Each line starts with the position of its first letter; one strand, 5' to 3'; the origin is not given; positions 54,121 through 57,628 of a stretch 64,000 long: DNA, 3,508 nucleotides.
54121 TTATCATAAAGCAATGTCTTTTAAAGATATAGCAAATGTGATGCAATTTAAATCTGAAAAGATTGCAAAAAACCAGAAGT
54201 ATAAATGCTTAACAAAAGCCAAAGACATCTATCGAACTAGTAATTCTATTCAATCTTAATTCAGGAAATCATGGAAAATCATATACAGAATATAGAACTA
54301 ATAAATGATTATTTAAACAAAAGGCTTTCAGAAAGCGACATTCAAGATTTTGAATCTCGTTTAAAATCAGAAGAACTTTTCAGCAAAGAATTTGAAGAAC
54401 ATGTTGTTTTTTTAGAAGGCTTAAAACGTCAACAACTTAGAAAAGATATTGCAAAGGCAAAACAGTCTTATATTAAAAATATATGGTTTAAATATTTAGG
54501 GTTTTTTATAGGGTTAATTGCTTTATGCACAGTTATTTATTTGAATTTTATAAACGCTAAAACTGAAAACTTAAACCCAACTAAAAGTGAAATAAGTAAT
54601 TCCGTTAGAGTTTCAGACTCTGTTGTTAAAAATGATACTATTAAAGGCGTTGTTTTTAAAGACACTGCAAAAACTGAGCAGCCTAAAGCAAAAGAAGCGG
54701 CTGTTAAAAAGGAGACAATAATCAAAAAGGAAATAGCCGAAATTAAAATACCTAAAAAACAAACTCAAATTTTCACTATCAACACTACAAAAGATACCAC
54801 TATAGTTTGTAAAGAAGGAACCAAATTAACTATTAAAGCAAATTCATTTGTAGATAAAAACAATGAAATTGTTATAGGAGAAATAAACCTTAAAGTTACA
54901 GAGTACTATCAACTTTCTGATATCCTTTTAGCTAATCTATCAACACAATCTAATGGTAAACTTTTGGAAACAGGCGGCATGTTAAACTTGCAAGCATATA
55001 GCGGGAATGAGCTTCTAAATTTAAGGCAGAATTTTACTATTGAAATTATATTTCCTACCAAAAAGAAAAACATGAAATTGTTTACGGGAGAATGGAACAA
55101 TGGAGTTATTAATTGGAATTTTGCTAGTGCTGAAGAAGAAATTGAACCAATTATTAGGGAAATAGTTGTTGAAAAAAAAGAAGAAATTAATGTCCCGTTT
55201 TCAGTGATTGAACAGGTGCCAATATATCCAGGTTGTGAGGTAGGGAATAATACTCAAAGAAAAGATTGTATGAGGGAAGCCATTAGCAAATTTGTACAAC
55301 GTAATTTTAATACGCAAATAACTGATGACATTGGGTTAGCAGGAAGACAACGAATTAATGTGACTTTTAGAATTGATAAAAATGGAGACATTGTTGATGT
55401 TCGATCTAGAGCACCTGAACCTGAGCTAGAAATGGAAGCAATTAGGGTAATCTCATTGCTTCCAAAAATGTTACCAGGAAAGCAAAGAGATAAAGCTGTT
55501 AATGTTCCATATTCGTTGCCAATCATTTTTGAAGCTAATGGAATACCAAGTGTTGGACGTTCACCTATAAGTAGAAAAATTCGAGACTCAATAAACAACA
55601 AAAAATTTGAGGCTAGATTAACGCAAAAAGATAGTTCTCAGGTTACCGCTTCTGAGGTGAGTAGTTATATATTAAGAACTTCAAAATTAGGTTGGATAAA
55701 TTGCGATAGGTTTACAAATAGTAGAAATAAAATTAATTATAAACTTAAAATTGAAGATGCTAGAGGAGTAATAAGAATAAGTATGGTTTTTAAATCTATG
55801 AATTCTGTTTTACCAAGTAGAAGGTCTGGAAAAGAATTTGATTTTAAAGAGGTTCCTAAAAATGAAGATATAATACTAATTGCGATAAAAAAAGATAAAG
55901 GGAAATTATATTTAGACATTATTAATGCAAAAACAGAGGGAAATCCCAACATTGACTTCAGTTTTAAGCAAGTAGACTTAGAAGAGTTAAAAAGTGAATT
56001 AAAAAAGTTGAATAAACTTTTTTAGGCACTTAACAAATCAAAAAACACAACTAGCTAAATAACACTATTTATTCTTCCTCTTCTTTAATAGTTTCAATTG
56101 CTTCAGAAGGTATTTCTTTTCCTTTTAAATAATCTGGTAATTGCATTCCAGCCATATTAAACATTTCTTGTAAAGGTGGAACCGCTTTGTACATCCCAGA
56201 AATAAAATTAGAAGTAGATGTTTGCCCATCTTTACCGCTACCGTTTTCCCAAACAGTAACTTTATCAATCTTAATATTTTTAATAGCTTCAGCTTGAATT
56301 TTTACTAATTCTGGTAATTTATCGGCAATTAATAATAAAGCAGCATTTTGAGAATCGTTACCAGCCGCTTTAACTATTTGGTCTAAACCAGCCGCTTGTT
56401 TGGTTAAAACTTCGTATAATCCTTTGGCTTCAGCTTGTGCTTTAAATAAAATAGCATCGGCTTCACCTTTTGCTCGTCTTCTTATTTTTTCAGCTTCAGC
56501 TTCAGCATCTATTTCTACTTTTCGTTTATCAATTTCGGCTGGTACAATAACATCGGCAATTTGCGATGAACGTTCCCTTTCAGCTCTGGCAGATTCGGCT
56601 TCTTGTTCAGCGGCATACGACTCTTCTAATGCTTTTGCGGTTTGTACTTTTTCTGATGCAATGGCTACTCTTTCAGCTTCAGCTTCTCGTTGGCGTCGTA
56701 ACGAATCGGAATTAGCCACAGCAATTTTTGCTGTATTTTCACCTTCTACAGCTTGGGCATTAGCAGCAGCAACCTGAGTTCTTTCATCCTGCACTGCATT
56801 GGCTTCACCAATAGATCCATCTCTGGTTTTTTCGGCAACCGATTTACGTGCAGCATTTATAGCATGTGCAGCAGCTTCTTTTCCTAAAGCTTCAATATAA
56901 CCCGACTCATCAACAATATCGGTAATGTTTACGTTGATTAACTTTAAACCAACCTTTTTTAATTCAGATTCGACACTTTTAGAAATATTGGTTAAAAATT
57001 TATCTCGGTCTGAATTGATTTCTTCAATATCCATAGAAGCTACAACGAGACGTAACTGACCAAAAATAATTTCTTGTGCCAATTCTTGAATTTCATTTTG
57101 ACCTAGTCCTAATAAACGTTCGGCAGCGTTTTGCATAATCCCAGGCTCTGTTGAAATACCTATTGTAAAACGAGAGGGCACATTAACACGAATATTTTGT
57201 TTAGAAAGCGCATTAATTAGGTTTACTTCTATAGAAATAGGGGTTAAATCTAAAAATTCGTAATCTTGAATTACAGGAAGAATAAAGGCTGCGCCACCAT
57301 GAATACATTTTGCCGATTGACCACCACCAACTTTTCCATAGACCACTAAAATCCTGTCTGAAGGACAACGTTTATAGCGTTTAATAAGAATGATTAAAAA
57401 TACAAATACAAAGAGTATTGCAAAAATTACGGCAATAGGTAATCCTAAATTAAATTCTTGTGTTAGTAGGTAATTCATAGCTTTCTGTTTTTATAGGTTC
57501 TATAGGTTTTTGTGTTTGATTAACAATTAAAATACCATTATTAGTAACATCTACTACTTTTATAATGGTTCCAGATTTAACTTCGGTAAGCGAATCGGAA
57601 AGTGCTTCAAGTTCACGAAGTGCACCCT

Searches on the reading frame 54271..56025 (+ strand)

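Call 50: search_protein_families(library=pfam, proteins=[window:54271-56025:+], max_evalue=0.00001)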
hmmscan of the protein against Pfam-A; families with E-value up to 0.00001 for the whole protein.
window:54271-56025:+ (584 aa): 1 family
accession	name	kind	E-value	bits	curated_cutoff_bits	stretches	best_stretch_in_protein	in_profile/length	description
PF03544.19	TonB_C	-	3.7e-06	27.7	24.6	1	362-421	18-78/79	Gram-negative bacterial TonB protein C-terminal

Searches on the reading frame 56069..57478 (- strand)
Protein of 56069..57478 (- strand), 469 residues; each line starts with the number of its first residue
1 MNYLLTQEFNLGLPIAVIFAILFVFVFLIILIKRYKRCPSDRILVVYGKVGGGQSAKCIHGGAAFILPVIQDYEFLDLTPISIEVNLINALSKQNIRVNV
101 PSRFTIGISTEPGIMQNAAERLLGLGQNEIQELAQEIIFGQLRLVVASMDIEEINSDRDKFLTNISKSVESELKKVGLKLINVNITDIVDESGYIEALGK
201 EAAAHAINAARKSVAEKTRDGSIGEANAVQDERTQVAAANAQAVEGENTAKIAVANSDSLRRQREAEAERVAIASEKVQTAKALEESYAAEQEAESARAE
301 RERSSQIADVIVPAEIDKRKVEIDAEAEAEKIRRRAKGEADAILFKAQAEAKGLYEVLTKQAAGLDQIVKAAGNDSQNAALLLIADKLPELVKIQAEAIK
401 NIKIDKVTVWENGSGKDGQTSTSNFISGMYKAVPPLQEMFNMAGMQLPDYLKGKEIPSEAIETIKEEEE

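Call 50: search_protein_families(library=pfam, proteins=[window:56069-57478:-], max_evalue=0.00001)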
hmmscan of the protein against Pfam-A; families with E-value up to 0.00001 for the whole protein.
window:56069-57478:- (469 aa): 1 family
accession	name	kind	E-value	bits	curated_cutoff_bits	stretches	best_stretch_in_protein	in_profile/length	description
PF01145.31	Band_7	-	6.7e-32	111.4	23.6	1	39-218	4-175/176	SPFH domain / Band 7 family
